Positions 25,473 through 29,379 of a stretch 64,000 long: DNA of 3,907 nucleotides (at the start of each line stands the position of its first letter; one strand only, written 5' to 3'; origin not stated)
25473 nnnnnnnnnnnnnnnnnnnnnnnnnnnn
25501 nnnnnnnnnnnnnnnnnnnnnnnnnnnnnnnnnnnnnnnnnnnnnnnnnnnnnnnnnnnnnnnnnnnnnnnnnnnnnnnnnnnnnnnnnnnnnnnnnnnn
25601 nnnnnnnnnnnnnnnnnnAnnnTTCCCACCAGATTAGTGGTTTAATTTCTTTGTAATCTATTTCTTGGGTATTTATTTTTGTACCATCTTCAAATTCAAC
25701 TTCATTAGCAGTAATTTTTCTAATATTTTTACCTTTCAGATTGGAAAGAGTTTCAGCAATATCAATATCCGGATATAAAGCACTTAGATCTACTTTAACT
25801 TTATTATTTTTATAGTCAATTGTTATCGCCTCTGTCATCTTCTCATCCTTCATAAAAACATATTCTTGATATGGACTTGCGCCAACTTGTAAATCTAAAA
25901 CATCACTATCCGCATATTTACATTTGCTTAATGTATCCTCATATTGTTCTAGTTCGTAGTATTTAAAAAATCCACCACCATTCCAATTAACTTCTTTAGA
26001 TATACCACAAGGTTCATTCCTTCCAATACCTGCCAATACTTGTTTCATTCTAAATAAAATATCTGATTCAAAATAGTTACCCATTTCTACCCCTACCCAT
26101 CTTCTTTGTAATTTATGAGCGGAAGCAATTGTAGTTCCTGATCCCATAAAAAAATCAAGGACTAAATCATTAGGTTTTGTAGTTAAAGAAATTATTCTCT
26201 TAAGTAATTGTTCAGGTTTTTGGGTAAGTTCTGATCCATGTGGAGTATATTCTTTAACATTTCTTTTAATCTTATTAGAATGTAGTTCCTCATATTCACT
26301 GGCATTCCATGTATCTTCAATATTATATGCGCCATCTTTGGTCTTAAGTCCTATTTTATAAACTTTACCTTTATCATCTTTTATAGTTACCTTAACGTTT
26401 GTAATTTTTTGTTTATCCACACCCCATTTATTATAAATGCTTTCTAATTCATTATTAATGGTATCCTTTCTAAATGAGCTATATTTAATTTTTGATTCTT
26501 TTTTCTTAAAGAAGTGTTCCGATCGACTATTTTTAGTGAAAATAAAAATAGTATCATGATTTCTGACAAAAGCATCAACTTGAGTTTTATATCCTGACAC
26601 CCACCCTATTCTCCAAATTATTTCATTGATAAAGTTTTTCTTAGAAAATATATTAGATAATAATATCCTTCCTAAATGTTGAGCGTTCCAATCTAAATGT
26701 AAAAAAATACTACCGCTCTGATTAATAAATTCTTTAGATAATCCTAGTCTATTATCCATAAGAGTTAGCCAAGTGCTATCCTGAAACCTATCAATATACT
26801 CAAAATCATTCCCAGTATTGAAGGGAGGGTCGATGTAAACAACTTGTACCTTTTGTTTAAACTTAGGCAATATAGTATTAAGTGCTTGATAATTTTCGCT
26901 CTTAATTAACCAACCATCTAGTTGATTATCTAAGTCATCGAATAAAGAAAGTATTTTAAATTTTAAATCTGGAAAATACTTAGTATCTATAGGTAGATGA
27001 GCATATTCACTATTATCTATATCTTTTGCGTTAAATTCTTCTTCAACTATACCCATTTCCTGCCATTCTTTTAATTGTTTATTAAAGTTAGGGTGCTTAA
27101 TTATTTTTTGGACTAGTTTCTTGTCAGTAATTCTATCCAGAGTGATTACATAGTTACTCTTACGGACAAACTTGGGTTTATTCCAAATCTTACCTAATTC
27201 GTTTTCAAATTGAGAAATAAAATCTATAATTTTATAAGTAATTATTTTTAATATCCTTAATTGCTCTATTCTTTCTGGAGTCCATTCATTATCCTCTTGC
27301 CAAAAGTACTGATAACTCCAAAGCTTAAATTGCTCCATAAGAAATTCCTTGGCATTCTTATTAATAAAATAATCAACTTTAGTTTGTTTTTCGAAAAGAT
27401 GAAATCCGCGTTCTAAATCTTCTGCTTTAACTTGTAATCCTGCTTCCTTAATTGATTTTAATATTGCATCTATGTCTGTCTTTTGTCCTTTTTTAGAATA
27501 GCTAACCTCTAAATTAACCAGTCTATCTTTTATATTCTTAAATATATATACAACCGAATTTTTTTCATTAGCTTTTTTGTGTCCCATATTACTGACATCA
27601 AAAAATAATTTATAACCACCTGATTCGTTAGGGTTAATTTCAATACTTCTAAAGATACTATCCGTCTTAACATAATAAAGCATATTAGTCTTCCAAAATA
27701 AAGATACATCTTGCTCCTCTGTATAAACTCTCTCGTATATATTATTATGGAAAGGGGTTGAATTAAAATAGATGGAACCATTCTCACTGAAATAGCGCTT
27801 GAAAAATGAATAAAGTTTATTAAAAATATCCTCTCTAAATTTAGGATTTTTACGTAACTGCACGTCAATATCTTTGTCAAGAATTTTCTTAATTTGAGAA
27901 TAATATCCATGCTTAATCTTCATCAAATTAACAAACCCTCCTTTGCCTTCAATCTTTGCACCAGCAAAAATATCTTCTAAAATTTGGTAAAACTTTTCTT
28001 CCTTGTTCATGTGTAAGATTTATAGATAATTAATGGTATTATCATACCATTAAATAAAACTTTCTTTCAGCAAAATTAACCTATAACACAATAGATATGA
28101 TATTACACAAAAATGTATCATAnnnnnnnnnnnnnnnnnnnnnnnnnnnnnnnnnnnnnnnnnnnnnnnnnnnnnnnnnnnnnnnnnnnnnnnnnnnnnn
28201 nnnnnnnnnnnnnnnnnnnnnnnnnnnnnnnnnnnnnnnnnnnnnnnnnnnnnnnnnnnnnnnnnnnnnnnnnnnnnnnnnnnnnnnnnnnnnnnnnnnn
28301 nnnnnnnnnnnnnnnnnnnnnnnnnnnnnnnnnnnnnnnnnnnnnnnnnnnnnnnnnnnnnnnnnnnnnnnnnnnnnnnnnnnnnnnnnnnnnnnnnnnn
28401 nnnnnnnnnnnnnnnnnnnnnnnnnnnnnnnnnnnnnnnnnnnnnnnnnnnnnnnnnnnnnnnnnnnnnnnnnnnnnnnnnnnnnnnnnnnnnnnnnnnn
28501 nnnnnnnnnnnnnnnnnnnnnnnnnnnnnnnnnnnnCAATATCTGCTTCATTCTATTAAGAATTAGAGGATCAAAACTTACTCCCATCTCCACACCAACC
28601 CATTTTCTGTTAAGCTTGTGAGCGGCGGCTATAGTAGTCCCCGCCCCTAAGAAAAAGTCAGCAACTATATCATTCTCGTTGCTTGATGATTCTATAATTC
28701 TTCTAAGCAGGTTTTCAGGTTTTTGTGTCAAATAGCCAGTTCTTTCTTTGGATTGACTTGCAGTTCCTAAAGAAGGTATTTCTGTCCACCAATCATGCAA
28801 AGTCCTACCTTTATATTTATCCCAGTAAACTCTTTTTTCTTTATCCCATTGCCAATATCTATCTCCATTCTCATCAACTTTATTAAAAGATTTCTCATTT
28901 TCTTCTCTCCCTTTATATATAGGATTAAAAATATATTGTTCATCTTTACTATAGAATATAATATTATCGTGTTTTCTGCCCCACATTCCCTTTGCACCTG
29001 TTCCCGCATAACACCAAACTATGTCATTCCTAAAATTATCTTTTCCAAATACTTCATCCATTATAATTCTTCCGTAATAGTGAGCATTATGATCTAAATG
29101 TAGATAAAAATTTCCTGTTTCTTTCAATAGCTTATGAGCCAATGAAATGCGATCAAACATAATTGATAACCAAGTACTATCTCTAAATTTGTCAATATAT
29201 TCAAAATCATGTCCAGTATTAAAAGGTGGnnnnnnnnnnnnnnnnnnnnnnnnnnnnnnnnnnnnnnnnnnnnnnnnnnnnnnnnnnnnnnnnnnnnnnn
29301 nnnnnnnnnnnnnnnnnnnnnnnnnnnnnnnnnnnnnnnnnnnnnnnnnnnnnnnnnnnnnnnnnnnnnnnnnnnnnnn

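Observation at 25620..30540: Mosaic tandem duplication of the Mod methyltransferase: conserved ends, divergent catalytic/TRD core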

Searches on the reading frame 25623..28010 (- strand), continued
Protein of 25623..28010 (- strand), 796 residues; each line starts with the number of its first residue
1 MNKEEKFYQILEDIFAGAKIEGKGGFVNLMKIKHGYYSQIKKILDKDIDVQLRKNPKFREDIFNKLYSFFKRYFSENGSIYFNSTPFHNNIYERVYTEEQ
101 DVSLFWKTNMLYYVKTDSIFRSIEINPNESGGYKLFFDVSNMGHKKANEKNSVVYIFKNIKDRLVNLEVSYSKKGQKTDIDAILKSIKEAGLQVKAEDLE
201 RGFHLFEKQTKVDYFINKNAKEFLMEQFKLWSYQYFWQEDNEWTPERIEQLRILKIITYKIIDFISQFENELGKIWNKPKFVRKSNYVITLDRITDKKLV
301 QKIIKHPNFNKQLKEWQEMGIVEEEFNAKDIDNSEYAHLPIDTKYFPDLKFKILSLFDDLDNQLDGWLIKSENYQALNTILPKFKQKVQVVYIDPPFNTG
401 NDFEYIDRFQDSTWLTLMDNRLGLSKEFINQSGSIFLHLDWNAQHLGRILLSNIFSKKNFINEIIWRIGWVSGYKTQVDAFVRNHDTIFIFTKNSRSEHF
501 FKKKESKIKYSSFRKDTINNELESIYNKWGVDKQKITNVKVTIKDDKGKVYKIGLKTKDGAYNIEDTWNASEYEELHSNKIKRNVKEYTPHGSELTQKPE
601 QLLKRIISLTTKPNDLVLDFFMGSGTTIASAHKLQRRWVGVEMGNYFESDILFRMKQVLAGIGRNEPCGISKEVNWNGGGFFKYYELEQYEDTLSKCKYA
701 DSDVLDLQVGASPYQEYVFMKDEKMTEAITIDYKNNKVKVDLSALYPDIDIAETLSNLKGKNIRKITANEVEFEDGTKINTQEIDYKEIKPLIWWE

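Call 51: search_protein_families(library=padloc, proteins=[window:25623-28010:-], max_evalue=0.00001)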
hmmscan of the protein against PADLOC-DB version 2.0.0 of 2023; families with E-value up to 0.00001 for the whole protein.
window:25623-28010:- (796 aa): 39 families (the best 25 are shown)
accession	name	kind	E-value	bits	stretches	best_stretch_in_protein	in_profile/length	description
PDLC03638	MTase_III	-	4.9e-229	760.8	1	3-795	4-816/816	Type III methyltransferase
PDLC03635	MTase_III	-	1.7e-68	230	2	364-558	217-410/708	Type III methyltransferase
PDLC03636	MTase_III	-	2e-61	206.5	2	506-688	259-435/575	Type III methyltransferase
PDLC03644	MTase_III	-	2.4e-50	169.8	2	359-561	32-229/542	Type III methyltransferase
PDLC03646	MTase_III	-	1.7e-47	159.9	1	197-552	296-665/1057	Type III methyltransferase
PDLC03633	MTase_III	-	1.7e-31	107.6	1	413-648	150-346/616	Type III methyltransferase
PDLC03300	MTase_II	-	6.3e-31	105.6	2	404-510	78-179/302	Type II methyltransferase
PDLC03354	MTase_II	-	8.9e-31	105.3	2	366-511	61-220/425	Type II methyltransferase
PDLC03634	MTase_III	-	7.6e-30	102.3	3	412-564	171-312/621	Type III methyltransferase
PDLC03339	MTase_II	-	9.4e-27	91.8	1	383-643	18-259/399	Type II methyltransferase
PDLC03640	MTase_III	-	5.3e-24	82.5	3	549-662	332-450/654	Type III methyltransferase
PDLC03641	MTase_III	-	1.4e-23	81.3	3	412-582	182-341/657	Type III methyltransferase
PDLC03637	MTase_III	-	3.8e-23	79.9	2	365-495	121-265/513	Type III methyltransferase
PDLC03371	MTase_II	-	7.2e-22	76.2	1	378-647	19-244/260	Type II methyltransferase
PDLC03299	MTase_II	-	2e-21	74.7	2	580-645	185-247/296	Type II methyltransferase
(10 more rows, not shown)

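Call 66: find_related_loci(query=A1, collection=metagenome_contigs, flank=8000)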
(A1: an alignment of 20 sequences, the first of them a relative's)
Query A1 (796 aa) in metagenome_contigs; peptide patterns used: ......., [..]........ (x = any residue, [..] = any of these).
600 stretches matched a pattern (row limit reached: there are more); 535 encode a relative of the query (tblastn E <= 1e-3); the best 80 are kept; 80 distinct loci.
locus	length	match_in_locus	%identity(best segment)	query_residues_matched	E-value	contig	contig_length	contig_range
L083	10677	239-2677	66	1-796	0e+0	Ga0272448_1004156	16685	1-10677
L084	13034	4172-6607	66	1-796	0e+0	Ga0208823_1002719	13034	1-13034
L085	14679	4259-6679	63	1-795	0e+0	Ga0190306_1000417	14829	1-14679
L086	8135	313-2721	60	1-795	0e+0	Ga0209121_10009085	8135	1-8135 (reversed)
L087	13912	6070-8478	56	2-795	0e+0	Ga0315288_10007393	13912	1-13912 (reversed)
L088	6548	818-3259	56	1-795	0e+0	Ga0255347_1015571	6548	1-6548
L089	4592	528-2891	57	1-795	0e+0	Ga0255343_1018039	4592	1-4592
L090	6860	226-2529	57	1-796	0e+0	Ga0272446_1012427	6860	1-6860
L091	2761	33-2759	55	1-796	0e+0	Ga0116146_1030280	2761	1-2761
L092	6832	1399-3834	55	1-796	0e+0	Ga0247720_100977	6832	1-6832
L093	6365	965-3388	53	1-795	0e+0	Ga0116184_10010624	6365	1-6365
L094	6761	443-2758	55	3-796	0e+0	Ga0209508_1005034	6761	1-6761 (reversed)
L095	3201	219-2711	54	1-795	0e+0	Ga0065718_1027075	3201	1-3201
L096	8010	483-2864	53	1-795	0e+0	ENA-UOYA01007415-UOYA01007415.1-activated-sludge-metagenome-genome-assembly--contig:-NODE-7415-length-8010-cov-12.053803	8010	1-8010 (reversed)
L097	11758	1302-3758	54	1-796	0e+0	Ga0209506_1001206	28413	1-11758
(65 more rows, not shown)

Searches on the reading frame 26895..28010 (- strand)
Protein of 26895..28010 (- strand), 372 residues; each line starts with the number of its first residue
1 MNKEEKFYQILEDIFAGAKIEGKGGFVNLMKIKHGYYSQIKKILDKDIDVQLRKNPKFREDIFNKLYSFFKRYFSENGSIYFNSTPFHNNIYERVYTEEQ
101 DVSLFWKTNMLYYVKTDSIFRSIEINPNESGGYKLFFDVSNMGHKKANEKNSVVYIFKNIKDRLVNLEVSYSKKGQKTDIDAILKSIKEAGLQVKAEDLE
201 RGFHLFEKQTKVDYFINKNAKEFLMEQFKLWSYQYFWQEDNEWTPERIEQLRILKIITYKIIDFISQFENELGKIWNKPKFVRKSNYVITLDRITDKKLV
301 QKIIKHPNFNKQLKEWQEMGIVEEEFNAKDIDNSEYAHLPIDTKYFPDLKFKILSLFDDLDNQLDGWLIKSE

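Call 72: search_protein_families(library=pfam, proteins=[window:26895-28010:-], max_evalue=5)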
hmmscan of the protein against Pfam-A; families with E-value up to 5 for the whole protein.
window:26895-28010:- (372 aa): 1 family
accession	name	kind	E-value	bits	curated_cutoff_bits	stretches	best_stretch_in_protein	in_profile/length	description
PF01084.26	Ribosomal_S18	-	0.17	12.5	21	1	255-277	3-25/52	Ribosomal protein S18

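Call 81: predict_structure(alignment_id=A4)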
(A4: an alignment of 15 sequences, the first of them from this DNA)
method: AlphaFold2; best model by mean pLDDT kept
length: 372 residues; sequences in the alignment: 15
mean_pLDDT: 70.1   pTM: 0.47
mean pLDDT of the five models: 70.1, 68.4, 68.0, 67.8, 67.0
residues with pLDDT >= 90: 67; 70-90: 156; 50-70: 69; < 50: 80
segments of 3 or more residues with pLDDT < 50: 18-28, 75-120, 145-148, 212-218, 275-284
pLDDT, mean of each block of 10 residues (from residue 1): 83 60 47 72 91 91 88 48 26 25 29 39 67 79 54 87 89 81 94 90 72 47 77 66 80 91 76 45 61 87 93 87 86 81 86 72 54 51
secondary structure, 60 per line:
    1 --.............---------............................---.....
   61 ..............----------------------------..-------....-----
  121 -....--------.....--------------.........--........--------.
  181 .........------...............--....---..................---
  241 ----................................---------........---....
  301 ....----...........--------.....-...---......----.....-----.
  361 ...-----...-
elements in order: H3-15 H25-52 H56-74 E112-115 E122-125 E134-138 E153-161 E164-171 H180-189 H196-210 E213-216 H220-237 H245-276 E286-290 H297-304 H309-319 H328-332 E340-342 H350-354 H360-363 E369-371

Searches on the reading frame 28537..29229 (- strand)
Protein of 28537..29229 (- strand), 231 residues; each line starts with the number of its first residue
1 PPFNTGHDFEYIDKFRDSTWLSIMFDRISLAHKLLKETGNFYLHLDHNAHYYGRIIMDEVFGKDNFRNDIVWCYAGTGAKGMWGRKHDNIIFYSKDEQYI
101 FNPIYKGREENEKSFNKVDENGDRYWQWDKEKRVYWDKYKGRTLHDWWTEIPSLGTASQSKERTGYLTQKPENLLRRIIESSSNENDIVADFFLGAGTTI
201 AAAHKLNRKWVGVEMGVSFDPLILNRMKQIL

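Call 44: find_homologous_proteins(query=window:28537-29229:-)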
Query window:28537-29229:- (231 aa): 1517 proteins with E <= 0.001 among 1581 candidates; the best 120 are listed.
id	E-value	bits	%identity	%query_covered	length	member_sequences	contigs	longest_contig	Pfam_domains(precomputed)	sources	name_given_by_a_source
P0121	4.0e-82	293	57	93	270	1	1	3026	PF13847.13,PF13649.13,PF01555.25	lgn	-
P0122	1.8e-77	278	52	94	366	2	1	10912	PF01555.25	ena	-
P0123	3.7e-61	224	47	100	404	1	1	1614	PF01555.25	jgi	jgi:adenine specific DNA methylase Mod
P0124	6.6e-58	214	45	100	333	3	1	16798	PF01555.25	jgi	-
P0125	5.8e-52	194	46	85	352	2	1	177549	PF01555.25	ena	-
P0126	2.3e-48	183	47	87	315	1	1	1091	PF01555.25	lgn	-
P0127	2.3e-48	183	42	99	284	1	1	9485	PF01555.25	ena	-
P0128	5.7e-47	178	42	100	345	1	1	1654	PF01555.25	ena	-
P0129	8.2e-46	174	44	92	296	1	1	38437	PF13847.13,PF01555.25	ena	-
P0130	3.6e-45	172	44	85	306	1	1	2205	PF01844.30,PF14279.13,PF01555.25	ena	-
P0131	3.0e-44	169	42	99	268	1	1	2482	PF01555.25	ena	-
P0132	1.0e-43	167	42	93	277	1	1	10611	PF13847.13,PF02086.22,PF01555.25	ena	-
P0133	1.3e-42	164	40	100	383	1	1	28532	PF01555.25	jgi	-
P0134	1.6e-42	163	43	92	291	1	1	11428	PF01555.25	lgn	-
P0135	2.8e-42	163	38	92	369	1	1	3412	PF02086.22,PF01555.25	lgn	-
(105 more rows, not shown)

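Call 86: search_protein_representatives(protein=window:28537-29229:-)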
Query: 231 residues. Proteins with E-value up to 0.001 (for the whole library): 23415; up to 1e-10: 9311; up to 1e-30: 1699. The best 150 are listed.
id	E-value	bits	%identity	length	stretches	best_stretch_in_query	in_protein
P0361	2.6e-142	488.6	44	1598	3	11-217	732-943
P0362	1.7e-88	312.3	43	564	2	6-215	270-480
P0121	1.3e-82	293.0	59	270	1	1-216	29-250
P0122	5.8e-78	277.8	57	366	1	18-217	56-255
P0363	5.0e-62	225.6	50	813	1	1-231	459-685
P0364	4.8e-58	212.6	48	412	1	1-230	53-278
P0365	1.5e-57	210.9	58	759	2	1-122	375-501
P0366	2.6e-55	203.6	45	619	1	1-224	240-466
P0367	1.9e-54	200.8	46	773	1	1-229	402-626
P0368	4.8e-54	199.5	47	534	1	9-216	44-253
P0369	1.0e-53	198.4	44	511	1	1-231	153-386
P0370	1.4e-53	198.0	42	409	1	1-230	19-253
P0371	1.5e-52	194.6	51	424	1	1-224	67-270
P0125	1.8e-52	194.3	47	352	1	21-214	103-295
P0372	2.0e-52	194.1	47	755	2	1-127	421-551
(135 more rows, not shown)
